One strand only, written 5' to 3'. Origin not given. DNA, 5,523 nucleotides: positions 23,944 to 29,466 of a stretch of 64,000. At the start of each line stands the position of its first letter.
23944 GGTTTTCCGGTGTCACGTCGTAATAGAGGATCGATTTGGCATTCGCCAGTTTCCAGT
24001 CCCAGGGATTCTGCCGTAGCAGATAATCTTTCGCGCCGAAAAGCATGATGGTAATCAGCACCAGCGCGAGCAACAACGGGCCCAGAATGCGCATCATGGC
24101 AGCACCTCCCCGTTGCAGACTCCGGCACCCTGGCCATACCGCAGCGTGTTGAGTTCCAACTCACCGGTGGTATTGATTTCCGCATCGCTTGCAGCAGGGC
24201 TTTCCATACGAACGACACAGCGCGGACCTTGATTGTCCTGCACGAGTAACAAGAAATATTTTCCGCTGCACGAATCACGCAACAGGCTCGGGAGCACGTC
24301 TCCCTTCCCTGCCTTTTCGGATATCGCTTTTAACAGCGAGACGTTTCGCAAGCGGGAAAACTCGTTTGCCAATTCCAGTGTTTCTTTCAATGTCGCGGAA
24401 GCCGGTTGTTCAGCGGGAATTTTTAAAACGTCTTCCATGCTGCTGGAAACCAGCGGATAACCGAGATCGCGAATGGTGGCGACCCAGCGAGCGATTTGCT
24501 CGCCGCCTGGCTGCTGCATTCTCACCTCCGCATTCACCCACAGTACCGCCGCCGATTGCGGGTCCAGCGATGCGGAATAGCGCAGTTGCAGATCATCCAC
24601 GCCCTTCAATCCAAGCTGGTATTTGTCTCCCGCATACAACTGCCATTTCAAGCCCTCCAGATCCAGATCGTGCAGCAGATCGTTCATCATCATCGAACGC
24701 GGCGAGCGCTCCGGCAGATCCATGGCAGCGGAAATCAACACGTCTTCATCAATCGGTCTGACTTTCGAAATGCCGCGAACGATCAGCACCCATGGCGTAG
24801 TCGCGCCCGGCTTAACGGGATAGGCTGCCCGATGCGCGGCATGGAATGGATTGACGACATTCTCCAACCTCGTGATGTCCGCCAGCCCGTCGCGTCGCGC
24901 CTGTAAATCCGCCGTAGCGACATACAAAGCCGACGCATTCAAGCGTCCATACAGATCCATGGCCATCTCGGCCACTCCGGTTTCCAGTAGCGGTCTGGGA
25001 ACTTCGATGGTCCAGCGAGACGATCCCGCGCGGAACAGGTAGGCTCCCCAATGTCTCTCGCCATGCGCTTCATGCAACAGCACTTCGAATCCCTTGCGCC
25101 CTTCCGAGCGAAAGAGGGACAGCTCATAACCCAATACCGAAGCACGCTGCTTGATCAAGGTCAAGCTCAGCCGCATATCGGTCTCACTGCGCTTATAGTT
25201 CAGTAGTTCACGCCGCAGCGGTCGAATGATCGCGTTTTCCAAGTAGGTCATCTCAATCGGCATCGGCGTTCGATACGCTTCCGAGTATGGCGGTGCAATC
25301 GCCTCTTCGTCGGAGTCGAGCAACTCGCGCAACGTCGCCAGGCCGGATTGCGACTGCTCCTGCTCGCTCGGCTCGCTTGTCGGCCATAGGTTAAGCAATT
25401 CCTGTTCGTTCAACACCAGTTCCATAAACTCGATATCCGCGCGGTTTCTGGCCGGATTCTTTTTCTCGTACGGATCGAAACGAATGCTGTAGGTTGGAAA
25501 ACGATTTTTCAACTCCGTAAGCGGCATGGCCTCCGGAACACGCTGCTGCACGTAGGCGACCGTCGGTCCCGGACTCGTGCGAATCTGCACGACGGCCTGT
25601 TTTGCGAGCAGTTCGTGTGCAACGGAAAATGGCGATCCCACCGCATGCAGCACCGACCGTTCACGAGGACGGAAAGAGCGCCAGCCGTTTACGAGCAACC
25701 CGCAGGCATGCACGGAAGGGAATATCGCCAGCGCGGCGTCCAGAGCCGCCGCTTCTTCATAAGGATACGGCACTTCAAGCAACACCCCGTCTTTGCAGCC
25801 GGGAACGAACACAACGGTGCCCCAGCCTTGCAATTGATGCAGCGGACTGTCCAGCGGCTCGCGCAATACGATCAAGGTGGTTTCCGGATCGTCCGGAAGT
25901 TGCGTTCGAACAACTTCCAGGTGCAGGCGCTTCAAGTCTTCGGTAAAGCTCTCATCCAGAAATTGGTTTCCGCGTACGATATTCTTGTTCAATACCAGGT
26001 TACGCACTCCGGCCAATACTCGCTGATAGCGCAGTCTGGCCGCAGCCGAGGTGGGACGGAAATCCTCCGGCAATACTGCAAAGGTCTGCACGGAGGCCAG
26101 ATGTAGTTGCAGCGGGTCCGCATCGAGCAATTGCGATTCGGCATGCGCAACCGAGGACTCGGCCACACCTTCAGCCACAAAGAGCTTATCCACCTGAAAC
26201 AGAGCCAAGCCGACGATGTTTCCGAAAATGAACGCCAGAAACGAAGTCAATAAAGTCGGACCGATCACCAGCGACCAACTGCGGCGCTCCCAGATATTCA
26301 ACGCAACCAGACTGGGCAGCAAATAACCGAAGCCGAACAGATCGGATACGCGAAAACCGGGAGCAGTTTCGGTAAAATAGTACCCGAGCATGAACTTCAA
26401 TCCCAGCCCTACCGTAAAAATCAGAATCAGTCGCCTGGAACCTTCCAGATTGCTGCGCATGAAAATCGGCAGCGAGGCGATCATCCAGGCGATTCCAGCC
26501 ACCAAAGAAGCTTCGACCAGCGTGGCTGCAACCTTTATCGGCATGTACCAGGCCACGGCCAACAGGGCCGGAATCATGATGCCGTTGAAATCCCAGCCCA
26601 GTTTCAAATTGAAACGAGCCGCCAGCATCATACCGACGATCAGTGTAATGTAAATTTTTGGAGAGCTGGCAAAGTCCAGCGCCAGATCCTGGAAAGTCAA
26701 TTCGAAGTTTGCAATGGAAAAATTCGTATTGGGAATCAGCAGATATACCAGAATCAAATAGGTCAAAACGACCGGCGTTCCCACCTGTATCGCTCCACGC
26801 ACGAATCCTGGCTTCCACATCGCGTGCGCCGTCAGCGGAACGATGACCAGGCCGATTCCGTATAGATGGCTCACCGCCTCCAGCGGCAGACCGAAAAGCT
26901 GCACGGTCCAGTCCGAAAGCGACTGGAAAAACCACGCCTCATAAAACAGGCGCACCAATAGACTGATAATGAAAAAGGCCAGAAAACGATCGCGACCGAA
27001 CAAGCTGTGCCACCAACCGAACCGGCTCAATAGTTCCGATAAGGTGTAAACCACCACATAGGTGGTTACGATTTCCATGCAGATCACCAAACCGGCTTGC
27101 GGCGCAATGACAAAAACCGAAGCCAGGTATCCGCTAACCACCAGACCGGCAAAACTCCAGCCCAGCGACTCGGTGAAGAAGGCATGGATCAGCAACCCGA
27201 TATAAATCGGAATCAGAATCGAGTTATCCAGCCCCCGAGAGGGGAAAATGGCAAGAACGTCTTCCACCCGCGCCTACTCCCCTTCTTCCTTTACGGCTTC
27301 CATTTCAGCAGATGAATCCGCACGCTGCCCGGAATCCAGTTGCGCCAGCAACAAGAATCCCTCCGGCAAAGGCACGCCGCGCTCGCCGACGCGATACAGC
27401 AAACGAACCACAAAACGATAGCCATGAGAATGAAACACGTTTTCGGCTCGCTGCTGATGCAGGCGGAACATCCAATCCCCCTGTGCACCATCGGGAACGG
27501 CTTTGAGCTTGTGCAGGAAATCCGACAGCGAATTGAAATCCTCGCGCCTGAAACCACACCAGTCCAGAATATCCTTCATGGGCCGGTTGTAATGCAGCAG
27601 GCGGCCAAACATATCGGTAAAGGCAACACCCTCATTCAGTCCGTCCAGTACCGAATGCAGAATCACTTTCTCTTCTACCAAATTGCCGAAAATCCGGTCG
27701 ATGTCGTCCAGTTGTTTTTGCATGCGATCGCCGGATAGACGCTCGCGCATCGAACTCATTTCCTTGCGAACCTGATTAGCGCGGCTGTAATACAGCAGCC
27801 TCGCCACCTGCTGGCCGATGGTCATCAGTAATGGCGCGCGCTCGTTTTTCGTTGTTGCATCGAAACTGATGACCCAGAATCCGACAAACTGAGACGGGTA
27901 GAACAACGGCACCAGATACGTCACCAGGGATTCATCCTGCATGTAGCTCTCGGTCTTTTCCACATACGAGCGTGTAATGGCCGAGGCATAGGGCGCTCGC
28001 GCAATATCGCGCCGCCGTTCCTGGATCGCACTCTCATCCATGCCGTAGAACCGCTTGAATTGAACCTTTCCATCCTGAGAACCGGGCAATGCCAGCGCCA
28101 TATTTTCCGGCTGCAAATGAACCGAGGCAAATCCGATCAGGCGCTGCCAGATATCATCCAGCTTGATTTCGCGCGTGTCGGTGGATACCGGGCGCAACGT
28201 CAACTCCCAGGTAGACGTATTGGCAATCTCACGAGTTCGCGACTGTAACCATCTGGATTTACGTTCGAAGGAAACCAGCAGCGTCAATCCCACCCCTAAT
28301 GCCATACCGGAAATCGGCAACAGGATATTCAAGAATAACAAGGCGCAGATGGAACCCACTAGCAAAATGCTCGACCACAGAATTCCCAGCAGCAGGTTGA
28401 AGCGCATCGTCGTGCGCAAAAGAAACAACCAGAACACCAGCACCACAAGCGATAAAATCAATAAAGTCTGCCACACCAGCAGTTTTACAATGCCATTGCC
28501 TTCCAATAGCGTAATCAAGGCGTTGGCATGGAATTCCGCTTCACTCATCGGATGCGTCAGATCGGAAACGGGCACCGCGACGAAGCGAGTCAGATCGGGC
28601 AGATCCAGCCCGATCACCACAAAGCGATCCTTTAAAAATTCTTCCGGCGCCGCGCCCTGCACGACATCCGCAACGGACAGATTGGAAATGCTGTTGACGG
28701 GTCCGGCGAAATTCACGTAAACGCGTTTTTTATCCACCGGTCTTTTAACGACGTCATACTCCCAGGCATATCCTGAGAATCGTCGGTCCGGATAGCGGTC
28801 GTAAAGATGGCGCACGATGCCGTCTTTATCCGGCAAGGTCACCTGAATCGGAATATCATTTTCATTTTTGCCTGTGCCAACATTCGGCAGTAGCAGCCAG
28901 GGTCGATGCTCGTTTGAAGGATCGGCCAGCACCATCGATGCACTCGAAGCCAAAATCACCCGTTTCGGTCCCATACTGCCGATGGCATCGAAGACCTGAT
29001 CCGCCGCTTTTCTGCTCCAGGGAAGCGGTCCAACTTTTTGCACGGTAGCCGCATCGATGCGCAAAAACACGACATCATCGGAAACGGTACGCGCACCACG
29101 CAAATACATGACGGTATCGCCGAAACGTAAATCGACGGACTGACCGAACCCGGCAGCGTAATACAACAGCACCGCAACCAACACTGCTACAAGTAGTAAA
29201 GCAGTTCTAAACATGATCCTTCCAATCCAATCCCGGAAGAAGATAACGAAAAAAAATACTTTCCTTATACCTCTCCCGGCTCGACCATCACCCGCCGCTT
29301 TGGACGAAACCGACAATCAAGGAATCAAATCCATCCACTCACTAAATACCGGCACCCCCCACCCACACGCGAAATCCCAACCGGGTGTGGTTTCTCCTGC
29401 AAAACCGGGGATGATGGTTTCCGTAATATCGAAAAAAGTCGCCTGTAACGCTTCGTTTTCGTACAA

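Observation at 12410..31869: Eight-gene, ~19.5-kb operon built around enlarged PgsB- and PgsC-like proteins: candidate envelope-spanning poly-amino-acid synthesis and export machine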

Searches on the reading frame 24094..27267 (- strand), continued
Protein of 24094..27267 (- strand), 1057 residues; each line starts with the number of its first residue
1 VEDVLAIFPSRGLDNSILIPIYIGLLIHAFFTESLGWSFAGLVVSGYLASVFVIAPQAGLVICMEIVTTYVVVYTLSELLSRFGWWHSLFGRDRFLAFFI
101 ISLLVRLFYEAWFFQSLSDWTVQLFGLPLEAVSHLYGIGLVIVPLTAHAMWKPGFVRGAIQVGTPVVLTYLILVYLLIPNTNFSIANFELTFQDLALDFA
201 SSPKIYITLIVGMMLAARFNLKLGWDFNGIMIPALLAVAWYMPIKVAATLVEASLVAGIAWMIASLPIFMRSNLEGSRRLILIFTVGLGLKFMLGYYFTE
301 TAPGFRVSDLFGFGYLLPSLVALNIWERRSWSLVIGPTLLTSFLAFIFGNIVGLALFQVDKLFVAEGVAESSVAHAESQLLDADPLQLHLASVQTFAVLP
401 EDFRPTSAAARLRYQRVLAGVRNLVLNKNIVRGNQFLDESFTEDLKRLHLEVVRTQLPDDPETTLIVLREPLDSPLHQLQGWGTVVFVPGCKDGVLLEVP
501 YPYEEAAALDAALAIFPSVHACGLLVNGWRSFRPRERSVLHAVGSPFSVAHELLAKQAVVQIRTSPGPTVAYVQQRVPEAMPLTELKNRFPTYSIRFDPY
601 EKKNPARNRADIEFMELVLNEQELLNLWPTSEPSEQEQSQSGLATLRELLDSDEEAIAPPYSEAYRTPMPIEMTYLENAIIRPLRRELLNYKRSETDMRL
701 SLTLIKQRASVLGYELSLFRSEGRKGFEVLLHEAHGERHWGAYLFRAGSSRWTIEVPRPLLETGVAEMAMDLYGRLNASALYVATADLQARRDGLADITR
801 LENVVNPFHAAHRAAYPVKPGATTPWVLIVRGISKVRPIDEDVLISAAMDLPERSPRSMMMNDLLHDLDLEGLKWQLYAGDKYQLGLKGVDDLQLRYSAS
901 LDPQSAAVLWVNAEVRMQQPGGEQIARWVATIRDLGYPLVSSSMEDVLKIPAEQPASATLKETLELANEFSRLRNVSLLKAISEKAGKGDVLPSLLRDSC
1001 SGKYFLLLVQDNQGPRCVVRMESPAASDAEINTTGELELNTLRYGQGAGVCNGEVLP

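Call 90: fold_search(model_id=the predicted structure, library=viral)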
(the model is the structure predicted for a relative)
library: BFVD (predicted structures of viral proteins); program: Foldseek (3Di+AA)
matches with E <= 10: 185; with E <= 0.001: 0
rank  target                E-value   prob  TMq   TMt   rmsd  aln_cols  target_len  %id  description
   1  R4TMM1                1.5e-02  1.00  0.12  0.12   6.3       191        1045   18  Uncharacterized protein [Haloarcula californiae tailed virus 1]
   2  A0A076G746            1.6e-02  1.00  0.11  0.42   6.4       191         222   11  Poly-gamma-glutamate hydrolase [Bacillus phage Bobb]
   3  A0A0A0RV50            1.6e-01  0.44  0.10  0.19  15.0       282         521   10  Carboxypeptidase [Bacillus phage Moonbeam]
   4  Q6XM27                2.5e-01  0.08  0.05  0.11  21.6       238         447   13  FirrV-1-B9 [Feldmannia irregularis virus a]
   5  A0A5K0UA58            3.1e-01  0.09  0.05  0.05  21.4       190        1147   13  histidine kinase [Yasminevirus sp. GU-2018]
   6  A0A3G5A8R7            3.6e-01  0.06  0.05  0.07  24.1       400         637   10  histidine kinase [Hyperionvirus sp.]
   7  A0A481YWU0            5.0e-01  0.06  0.07  0.15  21.4       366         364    7  Alpha/beta hydrolase fold protein [Marseillevirus LCMAC201]
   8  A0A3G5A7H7            5.2e-01  0.13  0.05  0.16  20.5       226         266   11  Uncharacterized protein [Hyperionvirus sp.]
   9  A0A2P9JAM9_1          6.6e-01  0.03  0.05  0.06  30.6       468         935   11  Replicase [Podosphaera prunicola tobamo-like virus]
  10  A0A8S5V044            6.9e-01  0.21  0.08  0.21   7.9       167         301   11  MurNAc-LAA [Siphoviridae sp. ctBeL15]
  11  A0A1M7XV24            6.9e-01  0.15  0.07  0.21  17.6       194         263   10  Alpha/beta hydrolase [Cedratvirus A11]
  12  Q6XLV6                9.1e-01  0.07  0.06  0.09  21.0       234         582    9  histidine kinase [Feldmannia irregularis virus a]
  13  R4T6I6                9.1e-01  0.06  0.05  0.14  19.5       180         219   11  Uncharacterized protein [Haloarcula hispanica tailed virus 1]
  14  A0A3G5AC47            9.1e-01  0.06  0.06  0.15  24.6       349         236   13  Uncharacterized protein [Hyperionvirus sp.]
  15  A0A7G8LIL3            1.0e+00  0.06  0.06  0.15  24.3       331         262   15  Membrane protein [Gordonia phage Rabbitrun]
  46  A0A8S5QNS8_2          3.2e+00  0.04  0.09  0.09  26.3       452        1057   11  Tail tape measure [Siphoviridae sp. ctgBD49]
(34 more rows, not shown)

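Call 91: search_protein_families(library=ncbifam, alignment_id=A7, max_evalue=0.01)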
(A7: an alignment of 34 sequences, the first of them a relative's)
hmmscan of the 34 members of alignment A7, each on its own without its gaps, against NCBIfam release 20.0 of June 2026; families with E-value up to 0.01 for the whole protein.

A. member 1, L074:9460-10350:+ (297 aa): 0 families

B. families by the number of members that match (of 34 scanned): 1 family
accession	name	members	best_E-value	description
NF008028.1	PRK10759.1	1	0.0035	YfiM family lipoprotein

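Call 92: search_protein_representatives(alignment_id=A1)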
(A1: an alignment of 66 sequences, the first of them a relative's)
Query: 66 sequences, 1068 profile positions. Proteins with E-value up to 0.001 (for the whole library): 2777; up to 1e-10: 1445; up to 1e-30: 757. The best 150 are listed.
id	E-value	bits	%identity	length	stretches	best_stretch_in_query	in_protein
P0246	0.0e+00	1407.5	-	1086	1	1-1064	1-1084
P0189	0.0e+00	1370.9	-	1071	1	1-1066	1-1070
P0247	0.0e+00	1362.9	-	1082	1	2-1066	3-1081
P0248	0.0e+00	1360.0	-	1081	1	2-1066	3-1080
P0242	0.0e+00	1344.8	-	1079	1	1-1062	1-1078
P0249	0.0e+00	1330.3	-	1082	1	4-1066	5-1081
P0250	0.0e+00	1326.5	-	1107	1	1-1063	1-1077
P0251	0.0e+00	1323.9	-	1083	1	1-1062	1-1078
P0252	0.0e+00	1312.2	-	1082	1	1-1063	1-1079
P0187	0.0e+00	1309.3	-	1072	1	1-1065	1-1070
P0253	0.0e+00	1301.6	-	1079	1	1-1065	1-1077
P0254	0.0e+00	1296.5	-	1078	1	1-1063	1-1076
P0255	0.0e+00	1294.2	-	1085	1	2-1065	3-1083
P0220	0.0e+00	1294.1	-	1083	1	1-1066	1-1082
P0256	0.0e+00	1292.1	-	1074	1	4-1065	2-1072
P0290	0.0e+00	1197.0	-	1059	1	3-1064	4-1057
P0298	0.0e+00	1186.7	-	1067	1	1-1057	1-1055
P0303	0.0e+00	1172.2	-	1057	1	4-1064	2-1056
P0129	0.0e+00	1105.5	-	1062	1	4-1065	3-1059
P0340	0.0e+00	1077.9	-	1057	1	4-1065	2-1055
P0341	0.0e+00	1077.1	-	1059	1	5-1064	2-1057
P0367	0.0e+00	1027.4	-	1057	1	6-1066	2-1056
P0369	0.0e+00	1015.7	-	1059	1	2-1061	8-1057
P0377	1.5e-294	996.7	-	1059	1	3-1065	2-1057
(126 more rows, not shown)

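Call 94: find_encoding_contigs(protein=P0128, flank=10000, max_places=2)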
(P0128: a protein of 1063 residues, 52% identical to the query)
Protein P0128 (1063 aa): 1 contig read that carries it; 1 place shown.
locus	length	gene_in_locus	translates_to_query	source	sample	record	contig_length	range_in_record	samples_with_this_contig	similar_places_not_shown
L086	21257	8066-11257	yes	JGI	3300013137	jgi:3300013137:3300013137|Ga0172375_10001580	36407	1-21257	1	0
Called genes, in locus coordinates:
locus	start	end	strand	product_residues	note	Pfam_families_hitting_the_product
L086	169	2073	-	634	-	-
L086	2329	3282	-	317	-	-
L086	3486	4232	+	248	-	PF03781:FGE-sulfatase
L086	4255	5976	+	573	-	PF09286:Pro-kuma_activ, PF00082:Peptidase_S8 (weak)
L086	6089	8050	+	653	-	PF05226:CHASE2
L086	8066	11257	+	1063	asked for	PF14102:Caps_synth_CapC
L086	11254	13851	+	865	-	-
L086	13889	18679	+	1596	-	-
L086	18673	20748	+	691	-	PF13646:HEAT_2 (weak)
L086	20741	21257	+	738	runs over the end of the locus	-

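Call 95: find_encoding_contigs(protein=P0129, flank=10000, max_places=2)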
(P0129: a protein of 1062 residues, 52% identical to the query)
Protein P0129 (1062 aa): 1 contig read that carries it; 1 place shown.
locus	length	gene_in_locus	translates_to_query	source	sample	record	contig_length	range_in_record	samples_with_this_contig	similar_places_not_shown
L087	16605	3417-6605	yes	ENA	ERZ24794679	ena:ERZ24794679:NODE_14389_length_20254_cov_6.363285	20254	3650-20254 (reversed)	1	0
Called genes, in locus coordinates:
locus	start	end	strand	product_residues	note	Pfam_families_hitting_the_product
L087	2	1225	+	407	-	?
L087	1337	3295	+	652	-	PF05226:CHASE2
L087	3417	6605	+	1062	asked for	PF14102:Caps_synth_CapC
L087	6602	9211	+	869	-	-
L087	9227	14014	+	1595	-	-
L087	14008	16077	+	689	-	PF13646:HEAT_2 (faint)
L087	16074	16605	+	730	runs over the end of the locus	-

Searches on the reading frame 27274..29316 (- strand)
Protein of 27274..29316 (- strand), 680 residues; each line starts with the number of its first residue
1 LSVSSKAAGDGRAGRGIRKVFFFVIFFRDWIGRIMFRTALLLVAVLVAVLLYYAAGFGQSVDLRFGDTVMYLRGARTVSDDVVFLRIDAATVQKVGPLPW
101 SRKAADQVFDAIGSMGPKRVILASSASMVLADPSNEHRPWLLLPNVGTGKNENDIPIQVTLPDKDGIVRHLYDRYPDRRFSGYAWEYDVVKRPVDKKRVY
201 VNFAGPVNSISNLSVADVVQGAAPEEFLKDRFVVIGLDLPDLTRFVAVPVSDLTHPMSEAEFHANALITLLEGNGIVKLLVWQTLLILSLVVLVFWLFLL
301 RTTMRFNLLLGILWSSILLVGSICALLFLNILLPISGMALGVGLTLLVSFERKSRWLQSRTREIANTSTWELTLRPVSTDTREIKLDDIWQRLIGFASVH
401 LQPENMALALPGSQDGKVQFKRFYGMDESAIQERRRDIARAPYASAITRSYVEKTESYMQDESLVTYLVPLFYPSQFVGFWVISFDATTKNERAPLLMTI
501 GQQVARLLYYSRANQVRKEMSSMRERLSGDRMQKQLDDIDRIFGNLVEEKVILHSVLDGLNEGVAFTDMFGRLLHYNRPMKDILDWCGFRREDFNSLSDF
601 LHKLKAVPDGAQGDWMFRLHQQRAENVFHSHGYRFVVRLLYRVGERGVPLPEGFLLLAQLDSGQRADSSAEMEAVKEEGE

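Call 3: search_protein_families(library=pfam, proteins=[window:27274-29316:-], max_evalue=0.01)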
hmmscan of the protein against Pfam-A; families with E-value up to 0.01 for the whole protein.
window:27274-29316:- (680 aa): 1 family
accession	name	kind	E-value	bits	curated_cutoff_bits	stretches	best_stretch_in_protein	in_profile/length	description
PF05226.16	CHASE2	-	1.4e-23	84.2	26.3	1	45-298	2-253/257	CHASE2 domain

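Call 4: search_protein_families(library=ncbifam, proteins=[window:27274-29316:-], max_evalue=0.01)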
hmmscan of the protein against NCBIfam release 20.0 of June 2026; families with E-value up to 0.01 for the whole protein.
window:27274-29316:- (680 aa): 0 families

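Call 40: search_protein_families(library=pfam, alignment_id=A2, max_evalue=0.01)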
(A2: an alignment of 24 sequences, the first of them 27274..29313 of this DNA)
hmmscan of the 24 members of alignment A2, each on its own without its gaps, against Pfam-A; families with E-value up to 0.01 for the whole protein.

A. member 1, window:27274-29313:- (679 aa): 1 family
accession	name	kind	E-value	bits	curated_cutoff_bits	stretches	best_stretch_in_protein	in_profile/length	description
PF05226.16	CHASE2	-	1.4e-23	84.2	26.3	1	44-297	2-253/257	CHASE2 domain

B. families by the number of members that match (of 24 scanned): 6 families
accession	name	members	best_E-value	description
PF05226.16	CHASE2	15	5e-29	CHASE2 domain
PF02518.31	HATPase_c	9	1.4e-09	Histidine kinase-, DNA gyrase B-, and HSP90-like ATPase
PF00512.31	HisKA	1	0.00017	His Kinase A (phospho-acceptor) domain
PF13188.13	PAS_8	1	0.00092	PAS domain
PF13492.12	GAF_3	1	0.0069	GAF domain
PF05130.17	FlgN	1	0.0083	FlgN protein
